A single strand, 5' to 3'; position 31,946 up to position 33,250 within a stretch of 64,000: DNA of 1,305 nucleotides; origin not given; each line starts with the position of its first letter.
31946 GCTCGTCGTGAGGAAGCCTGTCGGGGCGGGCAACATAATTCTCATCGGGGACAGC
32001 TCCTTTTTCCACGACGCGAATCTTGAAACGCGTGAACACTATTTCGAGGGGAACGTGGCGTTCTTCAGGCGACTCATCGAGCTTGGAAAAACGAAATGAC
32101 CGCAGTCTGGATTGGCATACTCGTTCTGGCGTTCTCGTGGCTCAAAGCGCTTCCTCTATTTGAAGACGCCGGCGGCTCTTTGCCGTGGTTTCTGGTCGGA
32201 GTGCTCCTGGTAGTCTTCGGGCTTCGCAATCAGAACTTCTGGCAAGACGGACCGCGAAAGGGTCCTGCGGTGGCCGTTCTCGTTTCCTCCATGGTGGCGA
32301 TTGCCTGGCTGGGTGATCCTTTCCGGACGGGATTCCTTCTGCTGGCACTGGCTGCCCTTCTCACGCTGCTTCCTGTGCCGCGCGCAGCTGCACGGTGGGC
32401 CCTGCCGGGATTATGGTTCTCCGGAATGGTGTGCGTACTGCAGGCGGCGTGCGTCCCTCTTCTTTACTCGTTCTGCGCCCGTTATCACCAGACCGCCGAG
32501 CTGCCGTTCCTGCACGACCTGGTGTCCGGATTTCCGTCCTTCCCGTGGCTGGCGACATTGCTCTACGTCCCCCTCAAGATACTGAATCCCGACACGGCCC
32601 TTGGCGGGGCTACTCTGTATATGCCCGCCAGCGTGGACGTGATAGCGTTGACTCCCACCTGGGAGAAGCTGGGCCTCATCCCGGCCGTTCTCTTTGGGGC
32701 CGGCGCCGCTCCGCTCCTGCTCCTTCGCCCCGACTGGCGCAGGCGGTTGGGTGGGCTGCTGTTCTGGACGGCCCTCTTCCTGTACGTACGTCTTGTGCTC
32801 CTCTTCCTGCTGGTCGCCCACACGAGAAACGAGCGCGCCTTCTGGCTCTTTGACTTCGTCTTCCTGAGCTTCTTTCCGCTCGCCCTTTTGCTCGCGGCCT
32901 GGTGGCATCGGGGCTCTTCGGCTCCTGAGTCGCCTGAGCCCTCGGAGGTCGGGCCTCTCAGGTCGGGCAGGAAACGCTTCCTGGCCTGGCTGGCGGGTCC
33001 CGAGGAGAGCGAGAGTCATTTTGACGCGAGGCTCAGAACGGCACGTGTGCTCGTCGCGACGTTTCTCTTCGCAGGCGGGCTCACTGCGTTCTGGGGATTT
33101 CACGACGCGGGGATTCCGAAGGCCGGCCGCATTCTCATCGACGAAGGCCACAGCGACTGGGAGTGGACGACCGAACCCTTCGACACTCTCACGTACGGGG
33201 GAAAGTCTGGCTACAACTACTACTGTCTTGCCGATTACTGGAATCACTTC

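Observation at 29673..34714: Translationally coupled paralog pair of roughly 800-870 aa membrane proteins with duplicated GldG-like domains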

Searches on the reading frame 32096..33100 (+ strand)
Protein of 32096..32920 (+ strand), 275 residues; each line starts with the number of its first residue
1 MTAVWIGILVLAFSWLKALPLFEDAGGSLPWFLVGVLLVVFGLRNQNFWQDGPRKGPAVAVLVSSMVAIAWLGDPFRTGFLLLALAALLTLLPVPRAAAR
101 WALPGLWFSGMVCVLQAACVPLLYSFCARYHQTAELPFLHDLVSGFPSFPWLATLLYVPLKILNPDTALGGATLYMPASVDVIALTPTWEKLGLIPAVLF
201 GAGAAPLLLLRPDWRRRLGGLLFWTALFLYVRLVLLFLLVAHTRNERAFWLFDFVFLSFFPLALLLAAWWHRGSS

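Call 51: search_protein_families(library=pfam, proteins=[window:32096-32920:+], max_evalue=10)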
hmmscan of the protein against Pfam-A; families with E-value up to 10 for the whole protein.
window:32096-32920:+ (275 aa): 0 families

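Call 70: search_solved_structures(query=A3, max_evalue=10)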
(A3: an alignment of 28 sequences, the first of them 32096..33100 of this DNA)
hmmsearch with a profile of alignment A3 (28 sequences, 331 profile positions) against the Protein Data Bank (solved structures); distinct sequences matched with E-value up to 10: 1.
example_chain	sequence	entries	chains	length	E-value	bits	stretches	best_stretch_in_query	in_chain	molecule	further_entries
6xt4_A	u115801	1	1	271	7.2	8.8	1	32-91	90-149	1BH_69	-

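Call 90: search_protein_representatives(alignment_id=A4)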
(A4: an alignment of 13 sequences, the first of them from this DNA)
Query: 13 sequences, 254 profile positions. Proteins with E-value up to 0.001 (for the whole library): 530; up to 1e-10: 354; up to 1e-30: 91. The best 150 are listed.
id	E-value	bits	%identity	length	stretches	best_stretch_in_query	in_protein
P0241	2.3e-75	270.0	-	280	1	1-247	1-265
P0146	6.8e-71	255.4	-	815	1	2-252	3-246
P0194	1.8e-69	250.7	-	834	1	2-253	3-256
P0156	2.5e-67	243.7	-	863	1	1-250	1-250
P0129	3.6e-64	233.4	-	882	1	1-253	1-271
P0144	7.1e-56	206.2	-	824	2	1-253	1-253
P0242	3.6e-55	203.9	-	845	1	1-253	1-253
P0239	1.8e-54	201.6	-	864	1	2-253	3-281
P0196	7.3e-54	199.6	-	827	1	2-253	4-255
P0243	5.6e-53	196.7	-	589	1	3-253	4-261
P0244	2.2e-52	194.8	-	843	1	2-253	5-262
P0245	7.9e-52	192.9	-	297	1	2-252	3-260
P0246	1.9e-51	191.7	-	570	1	1-251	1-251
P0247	1.8e-50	188.5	-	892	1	1-253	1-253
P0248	4.5e-50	187.2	-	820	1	7-253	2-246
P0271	5.0e-40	154.3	-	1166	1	2-253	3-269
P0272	5.9e-40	154.0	-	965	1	4-253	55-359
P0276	4.1e-39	151.3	-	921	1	3-253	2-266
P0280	5.2e-38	147.6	-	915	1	3-252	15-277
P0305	6.4e-33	131.0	-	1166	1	3-251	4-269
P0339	1.8e-27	113.2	-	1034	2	102-250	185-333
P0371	1.4e-23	100.3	-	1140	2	83-251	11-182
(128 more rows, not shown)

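Call 91: search_protein_families(library=pfam, proteins=[P0271, P0305, P0339, P0371, P0272, P0276, P0280], max_evalue=0.01)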
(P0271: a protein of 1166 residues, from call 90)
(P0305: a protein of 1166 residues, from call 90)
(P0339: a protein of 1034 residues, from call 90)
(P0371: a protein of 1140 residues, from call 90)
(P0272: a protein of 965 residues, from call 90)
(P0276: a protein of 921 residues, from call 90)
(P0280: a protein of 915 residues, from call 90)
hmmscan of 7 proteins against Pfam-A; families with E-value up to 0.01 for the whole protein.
P0271 (1166 aa): 7 families
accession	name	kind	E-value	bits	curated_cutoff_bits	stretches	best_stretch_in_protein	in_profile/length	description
PF09822.16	ABC_transp_aux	-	1.6e-15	57.5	34.7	2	347-438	16-117/288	ABC-type uncharacterized transport system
PF23355.1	IFT52_GIFT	-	1.4e-11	44.4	27.2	1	349-441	18-109/246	IFT52 GIFT domain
PF14258.12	DUF4350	-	6.9e-11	43.2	30.4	1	360-558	21-180/181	Domain of unknown function (DUF4350)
PF17210.9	SdrD_B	-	2e-08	34.8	29.7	1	970-1036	3-66/112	SdrD B-like domain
PF13620.12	CarboxypepD_reg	-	2.3e-07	31.5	32.3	0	1013-1042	33-62/82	Carboxypeptidase regulatory-like domain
PF03345.20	OST48_N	-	4.9e-05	23.2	36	0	714-804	69-157/246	OST48, N-terminal domain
PF23196.1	NOMO_6th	-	0.0016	19.3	27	0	911-942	40-72/123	NOMO sixth transthyretin-like domain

P0305 (1166 aa): 11 families
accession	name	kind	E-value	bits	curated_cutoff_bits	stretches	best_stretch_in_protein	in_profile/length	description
PF13620.12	CarboxypepD_reg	-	7e-15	55.6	32.3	2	987-1064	13-81/82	Carboxypeptidase regulatory-like domain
PF23355.1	IFT52_GIFT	-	2e-14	53.7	27.2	2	356-442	23-108/246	IFT52 GIFT domain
PF09822.16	ABC_transp_aux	-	4.7e-13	49.5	34.7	2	345-440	12-117/288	ABC-type uncharacterized transport system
PF14258.12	DUF4350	-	5.4e-11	43.5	30.4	2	689-823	29-163/181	Domain of unknown function (DUF4350)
PF17210.9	SdrD_B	-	2.3e-07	31.4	29.7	1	971-1035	6-67/112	SdrD B-like domain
PF17802.7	SpaA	-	1.5e-06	28.7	23.1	0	985-1030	13-56/91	Prealbumin-like fold domain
PF23193.1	NOMO_3rd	-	2.5e-06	28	27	0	886-934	34-82/120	NOMO third transthyretin-like domain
PF14686.12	fn3_3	-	0.0018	18.4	24.4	0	914-953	29-70/75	Polysaccharide lyase family 4, domain II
PF22369.2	GLMA_2nd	-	0.0047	17.1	27.7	0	715-744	66-97/138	GLMA-like, second domain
PF01060.29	TTR-52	-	0.0055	17.7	24.9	0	986-1021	9-44/79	Transthyretin-like family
PF00775.27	Dioxygenase_C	-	0.0091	15.9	27.3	0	1002-1032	70-100/182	Dioxygenase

P0339 (1034 aa): 3 families
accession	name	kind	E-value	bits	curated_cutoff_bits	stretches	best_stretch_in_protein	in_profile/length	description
PF14258.12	DUF4350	-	7.1e-10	39.9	30.4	1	448-611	41-167/181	Domain of unknown function (DUF4350)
PF23355.1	IFT52_GIFT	-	1.2e-05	24.9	27.2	1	431-507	32-108/246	IFT52 GIFT domain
PF09822.16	ABC_transp_aux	-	0.0022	17.7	34.7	1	415-506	17-118/288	ABC-type uncharacterized transport system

P0371 (1140 aa): 7 families
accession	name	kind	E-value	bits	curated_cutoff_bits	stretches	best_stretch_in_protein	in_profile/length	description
PF09822.16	ABC_transp_aux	-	6.7e-14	52.2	34.7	2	264-332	19-85/288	ABC-type uncharacterized transport system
PF17210.9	SdrD_B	-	3.9e-13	50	29.7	2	884-948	6-67/112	SdrD B-like domain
PF23355.1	IFT52_GIFT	-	1.9e-11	44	27.2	1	266-355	20-108/246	IFT52 GIFT domain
PF13620.12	CarboxypepD_reg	-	3.1e-10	40.7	32.3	1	794-859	8-63/82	Carboxypeptidase regulatory-like domain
PF14258.12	DUF4350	-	6.3e-10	40.1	30.4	1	600-742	28-168/181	Domain of unknown function (DUF4350)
PF17802.7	SpaA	-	5.1e-06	27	23.1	1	897-975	12-87/91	Prealbumin-like fold domain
PF24157.1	DUF7408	-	0.00021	21.8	27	0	269-329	15-75/174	Domain of unknown function (DUF7408)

P0272 (965 aa): 4 families
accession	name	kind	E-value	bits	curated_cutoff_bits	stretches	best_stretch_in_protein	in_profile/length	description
PF14258.12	DUF4350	-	3.8e-15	57.1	30.4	2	802-926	36-170/181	Domain of unknown function (DUF4350)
PF09822.16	ABC_transp_aux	-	3.8e-10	39.9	34.7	1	428-502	11-85/288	ABC-type uncharacterized transport system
PF23355.1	IFT52_GIFT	-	3.3e-09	36.6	27.2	1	437-524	20-107/246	IFT52 GIFT domain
PF06283.17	ThuA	-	0.0042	17.8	33.4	0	799-861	46-109/209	Trehalose utilisation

P0276 (921 aa): 4 families
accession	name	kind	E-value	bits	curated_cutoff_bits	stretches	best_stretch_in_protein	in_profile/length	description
PF14258.12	DUF4350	-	3.4e-09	37.7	30.4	1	392-561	36-165/181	Domain of unknown function (DUF4350)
PF09822.16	ABC_transp_aux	-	9.8e-08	32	34.7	1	351-458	18-121/288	ABC-type uncharacterized transport system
PF23355.1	IFT52_GIFT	-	6.9e-06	25.8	27.2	1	382-457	34-109/246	IFT52 GIFT domain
PF09960.14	DUF2194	-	0.0037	16.1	30.4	0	391-449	82-136/582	Uncharacterised protein conserved in bacteria (DUF2194)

P0280 (915 aa): 5 families
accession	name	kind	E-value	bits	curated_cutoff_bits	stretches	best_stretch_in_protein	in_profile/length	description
PF09822.16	ABC_transp_aux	-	1.9e-17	63.9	34.7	2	352-445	11-115/288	ABC-type uncharacterized transport system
PF14258.12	DUF4350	-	9.5e-17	62.3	30.4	2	359-553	9-167/181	Domain of unknown function (DUF4350)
PF23355.1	IFT52_GIFT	-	3.6e-12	46.3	27.2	1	359-447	18-106/246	IFT52 GIFT domain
PF13709.12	DUF4159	-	0.0013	18.7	25.9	0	364-423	25-88/202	Domain of unknown function (DUF4159)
PF23090.1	MBTPS1_4th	-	0.002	18.1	27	1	348-426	34-114/275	MBTPS1, fourth GATase-like domain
